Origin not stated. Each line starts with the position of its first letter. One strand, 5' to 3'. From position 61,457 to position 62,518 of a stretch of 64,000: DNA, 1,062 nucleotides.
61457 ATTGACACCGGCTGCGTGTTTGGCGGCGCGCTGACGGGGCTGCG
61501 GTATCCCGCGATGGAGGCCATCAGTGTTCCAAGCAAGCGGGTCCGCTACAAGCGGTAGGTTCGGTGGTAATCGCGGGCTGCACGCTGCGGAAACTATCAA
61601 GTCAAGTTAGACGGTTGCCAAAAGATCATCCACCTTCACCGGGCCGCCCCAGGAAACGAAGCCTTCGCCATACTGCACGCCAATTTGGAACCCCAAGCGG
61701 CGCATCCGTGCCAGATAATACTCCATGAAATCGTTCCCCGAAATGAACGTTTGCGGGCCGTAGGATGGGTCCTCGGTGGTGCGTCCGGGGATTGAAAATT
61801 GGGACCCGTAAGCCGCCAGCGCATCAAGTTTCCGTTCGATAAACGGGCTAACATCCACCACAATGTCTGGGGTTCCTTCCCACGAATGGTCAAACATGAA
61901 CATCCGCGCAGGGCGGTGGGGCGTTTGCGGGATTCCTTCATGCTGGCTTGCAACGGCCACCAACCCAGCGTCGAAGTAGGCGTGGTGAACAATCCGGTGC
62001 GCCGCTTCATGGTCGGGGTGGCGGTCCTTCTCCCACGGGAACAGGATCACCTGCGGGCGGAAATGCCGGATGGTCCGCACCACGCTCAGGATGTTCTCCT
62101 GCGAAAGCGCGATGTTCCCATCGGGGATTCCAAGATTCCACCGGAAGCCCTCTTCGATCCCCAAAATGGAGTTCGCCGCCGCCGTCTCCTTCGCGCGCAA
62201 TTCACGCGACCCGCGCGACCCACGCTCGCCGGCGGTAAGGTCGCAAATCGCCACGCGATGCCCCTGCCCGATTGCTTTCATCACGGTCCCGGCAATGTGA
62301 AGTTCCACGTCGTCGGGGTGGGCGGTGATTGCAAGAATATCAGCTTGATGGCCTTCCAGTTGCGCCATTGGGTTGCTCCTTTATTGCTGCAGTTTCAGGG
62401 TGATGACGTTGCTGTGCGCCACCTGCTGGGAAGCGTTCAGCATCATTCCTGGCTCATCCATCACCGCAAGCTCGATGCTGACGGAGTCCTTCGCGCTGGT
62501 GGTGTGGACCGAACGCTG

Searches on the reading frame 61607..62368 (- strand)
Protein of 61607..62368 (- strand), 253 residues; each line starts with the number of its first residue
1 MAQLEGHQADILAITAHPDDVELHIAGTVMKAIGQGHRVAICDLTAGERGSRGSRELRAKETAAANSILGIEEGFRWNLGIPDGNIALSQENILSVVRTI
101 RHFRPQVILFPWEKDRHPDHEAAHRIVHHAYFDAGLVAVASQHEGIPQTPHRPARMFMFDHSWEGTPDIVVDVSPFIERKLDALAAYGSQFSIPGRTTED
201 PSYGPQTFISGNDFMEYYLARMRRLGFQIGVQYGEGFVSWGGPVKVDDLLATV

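Call 40: find_encoding_contigs(protein=window:61607-62368:-, flank=10000, max_places=3)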
Protein window:61607-62368:- (253 aa): 23 contigs read that carry it; 3 places shown.
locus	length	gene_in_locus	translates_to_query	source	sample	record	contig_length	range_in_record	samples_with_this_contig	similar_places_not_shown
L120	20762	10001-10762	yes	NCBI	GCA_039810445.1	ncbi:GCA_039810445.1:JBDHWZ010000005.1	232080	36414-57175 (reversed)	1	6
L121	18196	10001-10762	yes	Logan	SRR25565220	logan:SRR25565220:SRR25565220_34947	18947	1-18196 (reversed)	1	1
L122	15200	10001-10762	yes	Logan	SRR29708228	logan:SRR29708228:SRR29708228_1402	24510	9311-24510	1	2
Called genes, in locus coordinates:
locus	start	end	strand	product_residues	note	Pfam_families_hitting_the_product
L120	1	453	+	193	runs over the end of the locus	PF01726:LexA_DNA_bind, PF00717:Peptidase_S24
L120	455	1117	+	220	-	PF02586:SRAP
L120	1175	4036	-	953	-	PF02018:CBM_4_9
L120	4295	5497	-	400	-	PF21088:MS_channel_1st, PF00924:MS_channel_2nd, PF21082:MS_channel_3rd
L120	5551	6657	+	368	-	PF01266:DAO, PF01946:Thi4 (weak), PF13450:NAD_binding_8 (faint)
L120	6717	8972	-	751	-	PF25049:OB_HELZ2 (faint), PF08206:OB_RNB (faint), PF17849:OB_Dis3 (weak), PF17876:CSD2, PF00773:RNB, PF00575:S1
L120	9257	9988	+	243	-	-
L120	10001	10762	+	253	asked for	PF02585:PIG-L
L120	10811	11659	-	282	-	PF00149:Metallophos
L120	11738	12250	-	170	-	PF13801:Metal_resist, PF07813:LTXXQ, PF16231:DUF4890 (weak)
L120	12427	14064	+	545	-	PF28550:DUF8436, PF00890:FAD_binding_2 (faint), PF03486:HI0933_like (weak), PF07992:Pyr_redox_2 (faint), PF01266:DAO (weak), PF21688:FAD-depend_C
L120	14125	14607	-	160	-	PF01883:FeS_assembly_P, PF23451:Zn_ribbon_PaaD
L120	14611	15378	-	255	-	PF05138:PaaA_PaaC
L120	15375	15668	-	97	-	PF06243:PaaB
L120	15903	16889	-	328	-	PF05138:PaaA_PaaC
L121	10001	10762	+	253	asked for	PF02585:PIG-L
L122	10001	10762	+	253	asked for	PF02585:PIG-L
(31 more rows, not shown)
